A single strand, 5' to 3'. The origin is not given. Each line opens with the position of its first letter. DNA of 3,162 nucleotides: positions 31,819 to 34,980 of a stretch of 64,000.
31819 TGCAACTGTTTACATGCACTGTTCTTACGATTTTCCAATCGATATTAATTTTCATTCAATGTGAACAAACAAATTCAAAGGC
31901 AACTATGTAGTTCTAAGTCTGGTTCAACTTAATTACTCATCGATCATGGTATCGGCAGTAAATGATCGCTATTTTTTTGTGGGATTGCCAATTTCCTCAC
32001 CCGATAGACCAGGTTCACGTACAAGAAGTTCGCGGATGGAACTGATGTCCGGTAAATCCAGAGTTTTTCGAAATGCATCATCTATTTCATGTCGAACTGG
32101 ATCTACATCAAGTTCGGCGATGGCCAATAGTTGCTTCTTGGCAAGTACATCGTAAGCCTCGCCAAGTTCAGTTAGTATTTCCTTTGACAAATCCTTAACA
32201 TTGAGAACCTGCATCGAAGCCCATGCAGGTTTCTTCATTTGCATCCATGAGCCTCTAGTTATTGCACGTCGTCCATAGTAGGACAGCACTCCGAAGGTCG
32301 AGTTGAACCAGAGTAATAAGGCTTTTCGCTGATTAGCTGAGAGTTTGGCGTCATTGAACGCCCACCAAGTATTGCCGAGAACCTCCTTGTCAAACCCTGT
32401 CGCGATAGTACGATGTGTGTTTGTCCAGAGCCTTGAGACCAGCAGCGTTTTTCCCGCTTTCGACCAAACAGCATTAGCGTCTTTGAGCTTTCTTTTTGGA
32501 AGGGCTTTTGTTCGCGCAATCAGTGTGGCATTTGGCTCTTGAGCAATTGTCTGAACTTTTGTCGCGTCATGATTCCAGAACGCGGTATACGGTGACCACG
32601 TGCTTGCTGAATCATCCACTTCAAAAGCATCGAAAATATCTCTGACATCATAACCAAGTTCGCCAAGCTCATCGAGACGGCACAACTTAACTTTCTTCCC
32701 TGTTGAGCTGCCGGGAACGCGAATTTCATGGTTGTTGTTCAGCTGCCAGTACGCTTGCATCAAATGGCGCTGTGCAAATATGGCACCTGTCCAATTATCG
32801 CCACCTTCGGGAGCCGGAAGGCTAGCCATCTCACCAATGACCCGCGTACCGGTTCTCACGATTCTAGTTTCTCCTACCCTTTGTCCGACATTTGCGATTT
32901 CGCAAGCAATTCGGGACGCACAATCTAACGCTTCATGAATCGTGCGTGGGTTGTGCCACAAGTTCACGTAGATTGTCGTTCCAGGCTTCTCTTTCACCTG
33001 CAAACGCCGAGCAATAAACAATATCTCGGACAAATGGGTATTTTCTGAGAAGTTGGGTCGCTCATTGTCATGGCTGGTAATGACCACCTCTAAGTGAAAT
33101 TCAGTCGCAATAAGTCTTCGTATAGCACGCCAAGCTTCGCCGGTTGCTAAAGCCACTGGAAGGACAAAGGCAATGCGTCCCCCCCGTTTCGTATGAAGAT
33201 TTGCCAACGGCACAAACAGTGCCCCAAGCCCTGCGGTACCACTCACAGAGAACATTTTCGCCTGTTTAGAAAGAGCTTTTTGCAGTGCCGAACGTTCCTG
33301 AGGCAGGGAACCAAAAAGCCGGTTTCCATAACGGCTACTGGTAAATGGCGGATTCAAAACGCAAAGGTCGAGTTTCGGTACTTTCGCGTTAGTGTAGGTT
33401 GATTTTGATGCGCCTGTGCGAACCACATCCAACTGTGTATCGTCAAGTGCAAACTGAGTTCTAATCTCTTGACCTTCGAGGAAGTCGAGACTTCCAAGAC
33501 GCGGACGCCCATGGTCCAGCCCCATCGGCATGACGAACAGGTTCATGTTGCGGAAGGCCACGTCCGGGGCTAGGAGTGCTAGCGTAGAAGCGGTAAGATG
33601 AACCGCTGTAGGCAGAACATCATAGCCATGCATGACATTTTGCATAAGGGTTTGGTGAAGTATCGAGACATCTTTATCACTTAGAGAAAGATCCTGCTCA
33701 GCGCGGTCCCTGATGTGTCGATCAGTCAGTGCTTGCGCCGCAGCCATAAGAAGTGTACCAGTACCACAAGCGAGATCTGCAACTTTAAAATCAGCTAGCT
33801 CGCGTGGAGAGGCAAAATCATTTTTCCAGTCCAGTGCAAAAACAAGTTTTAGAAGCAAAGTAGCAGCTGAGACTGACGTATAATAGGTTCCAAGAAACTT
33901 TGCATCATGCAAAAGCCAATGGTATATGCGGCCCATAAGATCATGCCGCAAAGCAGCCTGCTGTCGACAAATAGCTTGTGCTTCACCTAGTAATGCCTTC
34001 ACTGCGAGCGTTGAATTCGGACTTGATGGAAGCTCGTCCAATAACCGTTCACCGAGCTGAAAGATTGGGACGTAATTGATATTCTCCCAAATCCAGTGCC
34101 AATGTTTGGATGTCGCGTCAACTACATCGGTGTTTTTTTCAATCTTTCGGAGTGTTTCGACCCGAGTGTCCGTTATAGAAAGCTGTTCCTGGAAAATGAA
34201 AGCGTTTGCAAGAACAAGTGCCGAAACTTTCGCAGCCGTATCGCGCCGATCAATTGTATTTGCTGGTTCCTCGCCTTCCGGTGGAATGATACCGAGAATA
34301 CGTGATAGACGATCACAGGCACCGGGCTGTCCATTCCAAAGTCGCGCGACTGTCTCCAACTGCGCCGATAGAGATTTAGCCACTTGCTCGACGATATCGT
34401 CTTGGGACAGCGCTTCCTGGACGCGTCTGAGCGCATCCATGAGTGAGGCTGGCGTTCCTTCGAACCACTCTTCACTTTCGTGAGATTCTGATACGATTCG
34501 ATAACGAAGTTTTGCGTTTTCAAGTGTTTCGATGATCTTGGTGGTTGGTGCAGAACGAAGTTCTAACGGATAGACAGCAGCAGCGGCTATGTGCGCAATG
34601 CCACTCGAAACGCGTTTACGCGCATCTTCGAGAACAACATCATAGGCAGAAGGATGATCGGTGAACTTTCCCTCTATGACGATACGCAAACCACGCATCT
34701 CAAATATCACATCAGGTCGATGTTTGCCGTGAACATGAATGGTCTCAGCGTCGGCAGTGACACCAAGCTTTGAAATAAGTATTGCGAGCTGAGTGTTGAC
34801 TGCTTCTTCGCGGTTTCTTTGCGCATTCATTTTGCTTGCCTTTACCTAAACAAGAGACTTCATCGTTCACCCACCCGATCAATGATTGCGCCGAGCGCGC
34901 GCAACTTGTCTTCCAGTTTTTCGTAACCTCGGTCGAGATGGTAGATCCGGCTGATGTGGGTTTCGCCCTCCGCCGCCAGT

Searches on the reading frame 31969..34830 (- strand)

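Call 92: search_protein_families(library=pfam, proteins=[window:31969-34830:-], max_evalue=0.001)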
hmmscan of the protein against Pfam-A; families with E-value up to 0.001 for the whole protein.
window:31969-34830:- (953 aa): 1 family
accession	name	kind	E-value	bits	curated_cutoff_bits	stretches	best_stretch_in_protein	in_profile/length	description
PF02384.22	N6_Mtase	-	5.7e-11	42.7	20.4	1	296-383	3-80/311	N-6 DNA Methylase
